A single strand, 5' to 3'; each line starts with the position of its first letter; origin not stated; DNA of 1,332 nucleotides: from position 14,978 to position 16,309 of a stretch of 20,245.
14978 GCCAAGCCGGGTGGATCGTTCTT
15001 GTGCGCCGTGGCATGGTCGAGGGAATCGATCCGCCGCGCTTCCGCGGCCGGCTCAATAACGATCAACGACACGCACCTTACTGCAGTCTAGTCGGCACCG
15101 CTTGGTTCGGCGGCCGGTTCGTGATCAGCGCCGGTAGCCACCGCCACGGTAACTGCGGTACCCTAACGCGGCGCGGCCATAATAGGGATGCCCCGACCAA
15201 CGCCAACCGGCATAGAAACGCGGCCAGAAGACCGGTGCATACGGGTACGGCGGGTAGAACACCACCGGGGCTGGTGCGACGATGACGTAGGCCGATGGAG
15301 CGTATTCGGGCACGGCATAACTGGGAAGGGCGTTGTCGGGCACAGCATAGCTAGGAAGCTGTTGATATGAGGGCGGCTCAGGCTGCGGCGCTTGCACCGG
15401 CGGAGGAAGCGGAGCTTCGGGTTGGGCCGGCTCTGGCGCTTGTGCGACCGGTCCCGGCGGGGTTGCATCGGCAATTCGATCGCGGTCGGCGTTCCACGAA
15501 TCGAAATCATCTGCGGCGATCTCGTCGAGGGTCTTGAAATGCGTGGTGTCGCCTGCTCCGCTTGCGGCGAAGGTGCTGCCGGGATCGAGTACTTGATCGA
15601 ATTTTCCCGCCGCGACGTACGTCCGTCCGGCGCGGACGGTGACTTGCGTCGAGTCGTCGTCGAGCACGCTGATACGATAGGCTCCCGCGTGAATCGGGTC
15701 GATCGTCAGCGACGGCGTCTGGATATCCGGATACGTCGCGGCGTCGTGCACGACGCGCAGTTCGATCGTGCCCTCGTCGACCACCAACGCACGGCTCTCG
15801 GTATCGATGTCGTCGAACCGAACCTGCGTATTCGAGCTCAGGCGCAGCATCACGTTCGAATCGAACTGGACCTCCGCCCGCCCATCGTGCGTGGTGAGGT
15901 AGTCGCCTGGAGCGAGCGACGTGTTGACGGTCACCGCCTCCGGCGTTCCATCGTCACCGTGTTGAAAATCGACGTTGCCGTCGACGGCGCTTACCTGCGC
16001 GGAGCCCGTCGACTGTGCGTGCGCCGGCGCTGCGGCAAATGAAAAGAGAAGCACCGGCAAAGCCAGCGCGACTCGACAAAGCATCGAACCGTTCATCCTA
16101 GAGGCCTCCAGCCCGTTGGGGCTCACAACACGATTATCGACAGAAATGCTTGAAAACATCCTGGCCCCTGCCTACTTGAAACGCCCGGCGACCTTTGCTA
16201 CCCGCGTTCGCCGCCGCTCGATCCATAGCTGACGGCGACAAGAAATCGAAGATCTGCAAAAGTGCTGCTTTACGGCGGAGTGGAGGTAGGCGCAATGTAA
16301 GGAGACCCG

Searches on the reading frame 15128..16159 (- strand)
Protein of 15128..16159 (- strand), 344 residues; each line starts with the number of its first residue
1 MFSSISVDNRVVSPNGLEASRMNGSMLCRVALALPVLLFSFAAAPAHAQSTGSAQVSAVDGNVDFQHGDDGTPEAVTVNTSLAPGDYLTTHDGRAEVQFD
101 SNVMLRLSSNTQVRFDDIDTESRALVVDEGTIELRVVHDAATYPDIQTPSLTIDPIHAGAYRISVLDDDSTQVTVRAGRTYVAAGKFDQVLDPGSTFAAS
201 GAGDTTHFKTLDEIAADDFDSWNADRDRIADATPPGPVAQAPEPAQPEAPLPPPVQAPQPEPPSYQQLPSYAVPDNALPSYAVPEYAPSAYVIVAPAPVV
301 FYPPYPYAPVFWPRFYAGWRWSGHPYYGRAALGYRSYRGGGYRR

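Call 7: search_protein_families(library=pfam, proteins=[window:15128-16159:-], max_evalue=0.01)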
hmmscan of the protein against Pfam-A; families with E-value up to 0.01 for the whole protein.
window:15128-16159:- (344 aa): 1 family
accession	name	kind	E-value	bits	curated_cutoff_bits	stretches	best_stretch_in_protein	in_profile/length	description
PF04773.18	FecR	-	2.5e-08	34.7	24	1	86-179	2-95/97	FecR protein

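Call 76: search_protein_families(library=padloc, proteins=[window:15128-16159:-], max_evalue=0.01)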
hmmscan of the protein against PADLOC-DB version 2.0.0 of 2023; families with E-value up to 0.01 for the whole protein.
window:15128-16159:- (344 aa): 0 families
